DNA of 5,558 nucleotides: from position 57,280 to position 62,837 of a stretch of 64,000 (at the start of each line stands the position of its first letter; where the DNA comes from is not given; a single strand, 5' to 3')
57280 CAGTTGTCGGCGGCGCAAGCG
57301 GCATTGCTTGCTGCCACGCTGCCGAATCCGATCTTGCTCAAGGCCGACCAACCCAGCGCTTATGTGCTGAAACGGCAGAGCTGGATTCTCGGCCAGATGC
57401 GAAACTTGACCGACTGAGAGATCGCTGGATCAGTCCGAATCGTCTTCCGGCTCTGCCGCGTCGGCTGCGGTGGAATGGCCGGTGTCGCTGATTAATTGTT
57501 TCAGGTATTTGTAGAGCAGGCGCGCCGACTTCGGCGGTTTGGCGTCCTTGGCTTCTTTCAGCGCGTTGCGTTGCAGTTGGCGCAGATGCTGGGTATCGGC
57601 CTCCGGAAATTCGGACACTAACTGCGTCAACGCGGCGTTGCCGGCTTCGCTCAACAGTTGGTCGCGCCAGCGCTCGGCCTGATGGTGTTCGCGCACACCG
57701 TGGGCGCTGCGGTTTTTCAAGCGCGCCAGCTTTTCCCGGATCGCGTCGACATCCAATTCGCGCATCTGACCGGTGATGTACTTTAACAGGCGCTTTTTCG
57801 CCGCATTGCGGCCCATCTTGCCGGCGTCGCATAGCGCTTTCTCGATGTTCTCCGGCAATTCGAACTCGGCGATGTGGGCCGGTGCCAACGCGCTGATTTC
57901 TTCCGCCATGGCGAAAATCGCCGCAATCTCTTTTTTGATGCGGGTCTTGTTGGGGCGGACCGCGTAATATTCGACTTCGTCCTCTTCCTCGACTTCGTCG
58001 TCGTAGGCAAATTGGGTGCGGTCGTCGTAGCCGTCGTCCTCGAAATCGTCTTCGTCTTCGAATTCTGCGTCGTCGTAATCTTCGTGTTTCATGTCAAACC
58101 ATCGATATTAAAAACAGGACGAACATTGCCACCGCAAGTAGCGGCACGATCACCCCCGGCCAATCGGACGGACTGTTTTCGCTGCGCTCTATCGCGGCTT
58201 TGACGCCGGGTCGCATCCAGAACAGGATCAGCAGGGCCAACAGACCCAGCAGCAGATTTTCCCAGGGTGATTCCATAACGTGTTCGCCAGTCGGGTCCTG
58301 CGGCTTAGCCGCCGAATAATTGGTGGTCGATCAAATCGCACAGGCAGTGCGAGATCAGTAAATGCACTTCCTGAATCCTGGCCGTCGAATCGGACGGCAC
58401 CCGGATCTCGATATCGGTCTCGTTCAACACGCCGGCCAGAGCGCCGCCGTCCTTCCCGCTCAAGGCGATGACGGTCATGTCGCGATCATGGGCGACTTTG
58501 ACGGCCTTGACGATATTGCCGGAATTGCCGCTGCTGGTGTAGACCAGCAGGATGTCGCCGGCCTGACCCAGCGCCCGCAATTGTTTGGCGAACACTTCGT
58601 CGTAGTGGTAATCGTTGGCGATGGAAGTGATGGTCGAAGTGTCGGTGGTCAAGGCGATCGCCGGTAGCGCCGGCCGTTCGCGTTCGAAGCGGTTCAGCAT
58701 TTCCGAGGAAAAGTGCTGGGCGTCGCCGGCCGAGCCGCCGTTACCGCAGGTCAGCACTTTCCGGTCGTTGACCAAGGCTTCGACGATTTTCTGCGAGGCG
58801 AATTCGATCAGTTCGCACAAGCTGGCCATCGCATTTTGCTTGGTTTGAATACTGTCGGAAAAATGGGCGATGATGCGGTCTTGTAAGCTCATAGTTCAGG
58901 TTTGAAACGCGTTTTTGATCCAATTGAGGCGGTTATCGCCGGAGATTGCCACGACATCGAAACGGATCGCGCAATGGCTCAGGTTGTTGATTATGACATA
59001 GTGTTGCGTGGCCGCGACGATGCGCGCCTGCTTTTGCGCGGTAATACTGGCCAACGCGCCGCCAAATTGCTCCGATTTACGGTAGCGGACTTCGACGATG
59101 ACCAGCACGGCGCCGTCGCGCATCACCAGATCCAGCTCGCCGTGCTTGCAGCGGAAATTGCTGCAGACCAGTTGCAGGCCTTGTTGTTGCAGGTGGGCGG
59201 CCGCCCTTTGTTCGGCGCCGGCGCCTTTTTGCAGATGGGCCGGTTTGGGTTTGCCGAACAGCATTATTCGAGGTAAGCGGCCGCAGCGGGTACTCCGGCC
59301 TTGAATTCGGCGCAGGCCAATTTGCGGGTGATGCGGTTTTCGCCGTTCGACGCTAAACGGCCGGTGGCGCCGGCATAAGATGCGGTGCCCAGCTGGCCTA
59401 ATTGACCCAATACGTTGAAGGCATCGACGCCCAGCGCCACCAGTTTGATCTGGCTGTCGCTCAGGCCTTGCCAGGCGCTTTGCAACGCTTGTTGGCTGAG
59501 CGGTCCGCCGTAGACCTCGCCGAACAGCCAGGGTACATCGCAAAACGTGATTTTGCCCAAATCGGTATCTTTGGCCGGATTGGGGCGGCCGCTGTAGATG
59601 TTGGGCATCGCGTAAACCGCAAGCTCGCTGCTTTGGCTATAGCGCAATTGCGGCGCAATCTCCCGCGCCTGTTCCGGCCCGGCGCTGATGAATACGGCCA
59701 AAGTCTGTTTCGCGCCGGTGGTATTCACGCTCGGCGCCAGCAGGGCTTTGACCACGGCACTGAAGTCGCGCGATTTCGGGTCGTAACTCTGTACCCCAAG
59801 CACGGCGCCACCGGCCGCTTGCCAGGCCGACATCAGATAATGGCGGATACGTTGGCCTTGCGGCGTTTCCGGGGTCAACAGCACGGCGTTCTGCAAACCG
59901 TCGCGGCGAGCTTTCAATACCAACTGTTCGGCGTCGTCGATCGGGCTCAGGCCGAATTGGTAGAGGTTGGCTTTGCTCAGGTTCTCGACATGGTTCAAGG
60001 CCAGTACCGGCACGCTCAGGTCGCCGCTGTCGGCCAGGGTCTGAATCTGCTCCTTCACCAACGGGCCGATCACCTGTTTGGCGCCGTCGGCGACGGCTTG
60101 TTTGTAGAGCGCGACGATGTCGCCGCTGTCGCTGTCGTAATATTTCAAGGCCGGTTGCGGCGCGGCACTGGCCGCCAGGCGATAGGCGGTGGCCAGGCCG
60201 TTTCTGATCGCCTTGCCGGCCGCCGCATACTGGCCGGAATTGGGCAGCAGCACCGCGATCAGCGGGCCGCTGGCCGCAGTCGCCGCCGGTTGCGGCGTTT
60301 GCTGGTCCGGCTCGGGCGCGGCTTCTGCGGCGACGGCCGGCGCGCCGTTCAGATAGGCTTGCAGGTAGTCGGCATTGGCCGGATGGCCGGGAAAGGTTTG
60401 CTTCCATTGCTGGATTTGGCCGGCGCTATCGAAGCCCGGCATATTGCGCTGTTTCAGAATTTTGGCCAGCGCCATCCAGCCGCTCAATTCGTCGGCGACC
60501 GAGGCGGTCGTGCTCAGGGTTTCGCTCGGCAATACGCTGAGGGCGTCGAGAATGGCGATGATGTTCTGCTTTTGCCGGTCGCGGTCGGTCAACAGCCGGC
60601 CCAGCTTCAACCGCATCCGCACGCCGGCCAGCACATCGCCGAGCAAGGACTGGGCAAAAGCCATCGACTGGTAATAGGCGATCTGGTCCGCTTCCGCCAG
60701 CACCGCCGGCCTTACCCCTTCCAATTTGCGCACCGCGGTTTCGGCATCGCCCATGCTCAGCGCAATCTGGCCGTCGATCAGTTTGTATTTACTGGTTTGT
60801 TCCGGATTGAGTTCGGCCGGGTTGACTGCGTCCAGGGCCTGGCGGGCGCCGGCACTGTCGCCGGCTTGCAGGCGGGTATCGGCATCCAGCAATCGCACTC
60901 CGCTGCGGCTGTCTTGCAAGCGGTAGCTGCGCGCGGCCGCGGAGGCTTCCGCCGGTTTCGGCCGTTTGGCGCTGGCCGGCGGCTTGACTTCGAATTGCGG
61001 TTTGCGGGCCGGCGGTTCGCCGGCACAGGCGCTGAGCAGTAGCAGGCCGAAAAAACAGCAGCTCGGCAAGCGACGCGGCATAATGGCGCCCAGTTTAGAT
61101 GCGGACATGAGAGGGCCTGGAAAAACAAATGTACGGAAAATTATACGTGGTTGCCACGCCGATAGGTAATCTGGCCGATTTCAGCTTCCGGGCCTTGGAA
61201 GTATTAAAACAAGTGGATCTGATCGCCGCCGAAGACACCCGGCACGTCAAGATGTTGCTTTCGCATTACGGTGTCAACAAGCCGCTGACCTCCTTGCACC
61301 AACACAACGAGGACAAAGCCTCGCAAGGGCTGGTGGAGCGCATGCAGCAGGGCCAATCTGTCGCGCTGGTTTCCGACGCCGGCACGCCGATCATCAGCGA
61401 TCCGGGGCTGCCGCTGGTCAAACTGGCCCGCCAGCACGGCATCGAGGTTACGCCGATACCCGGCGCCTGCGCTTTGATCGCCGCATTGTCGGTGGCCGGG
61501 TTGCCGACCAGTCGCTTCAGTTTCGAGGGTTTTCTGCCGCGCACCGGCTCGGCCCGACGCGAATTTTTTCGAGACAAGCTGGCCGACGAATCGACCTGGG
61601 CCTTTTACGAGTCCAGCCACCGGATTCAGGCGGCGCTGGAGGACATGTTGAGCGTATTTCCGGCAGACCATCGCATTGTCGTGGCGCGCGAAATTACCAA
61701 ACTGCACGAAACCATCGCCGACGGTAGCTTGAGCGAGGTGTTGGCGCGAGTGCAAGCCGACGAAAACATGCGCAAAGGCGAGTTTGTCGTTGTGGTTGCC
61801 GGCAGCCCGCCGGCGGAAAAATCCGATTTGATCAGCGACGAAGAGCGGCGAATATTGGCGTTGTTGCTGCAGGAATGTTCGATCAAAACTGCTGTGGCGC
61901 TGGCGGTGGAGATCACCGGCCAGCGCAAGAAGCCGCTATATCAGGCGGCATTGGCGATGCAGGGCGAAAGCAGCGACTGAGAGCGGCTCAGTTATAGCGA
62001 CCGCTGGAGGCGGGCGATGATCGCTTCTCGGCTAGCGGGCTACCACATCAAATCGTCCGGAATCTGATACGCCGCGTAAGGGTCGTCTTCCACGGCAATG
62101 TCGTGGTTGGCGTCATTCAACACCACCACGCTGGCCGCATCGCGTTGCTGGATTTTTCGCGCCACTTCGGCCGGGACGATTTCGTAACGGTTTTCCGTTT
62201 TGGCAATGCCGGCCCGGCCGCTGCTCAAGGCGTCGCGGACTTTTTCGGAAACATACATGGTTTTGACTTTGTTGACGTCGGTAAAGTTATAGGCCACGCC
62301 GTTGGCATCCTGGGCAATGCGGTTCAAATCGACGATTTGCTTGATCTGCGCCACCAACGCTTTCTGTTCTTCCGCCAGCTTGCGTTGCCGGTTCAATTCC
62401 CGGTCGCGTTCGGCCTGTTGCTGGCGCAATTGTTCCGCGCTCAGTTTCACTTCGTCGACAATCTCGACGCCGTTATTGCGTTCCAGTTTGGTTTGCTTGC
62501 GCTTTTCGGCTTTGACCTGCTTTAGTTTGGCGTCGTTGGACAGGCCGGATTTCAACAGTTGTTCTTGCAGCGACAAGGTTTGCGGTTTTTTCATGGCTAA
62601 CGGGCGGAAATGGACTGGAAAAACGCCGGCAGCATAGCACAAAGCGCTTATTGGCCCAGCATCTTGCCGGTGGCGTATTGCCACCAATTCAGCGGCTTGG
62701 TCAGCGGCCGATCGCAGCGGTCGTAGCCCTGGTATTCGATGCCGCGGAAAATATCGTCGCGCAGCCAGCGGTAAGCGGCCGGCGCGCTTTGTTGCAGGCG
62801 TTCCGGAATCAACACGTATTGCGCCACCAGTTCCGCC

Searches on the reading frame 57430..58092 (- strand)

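Call 46: search_protein_families(library=pfam, proteins=[window:57430-58092:-], max_evalue=0.001)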
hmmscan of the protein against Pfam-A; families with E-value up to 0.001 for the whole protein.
window:57430-58092:- (220 aa): 1 family
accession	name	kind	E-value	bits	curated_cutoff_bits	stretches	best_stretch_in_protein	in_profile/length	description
PF04751.20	DarP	-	5.5e-45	153.4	26.3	1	46-198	2-153/153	Dual-action ribosomal maturation protein DarP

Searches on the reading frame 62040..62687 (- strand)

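Call 46: search_protein_families(library=pfam, proteins=[window:62040-62687:-], max_evalue=0.001)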
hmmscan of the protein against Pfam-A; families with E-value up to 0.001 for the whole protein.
window:62040-62687:- (215 aa): 1 family
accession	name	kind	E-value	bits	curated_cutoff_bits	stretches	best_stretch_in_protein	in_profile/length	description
PF09831.14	DUF2058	-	4.7e-60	203.1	25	1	39-215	1-174/174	Uncharacterized protein conserved in bacteria (DUF2058)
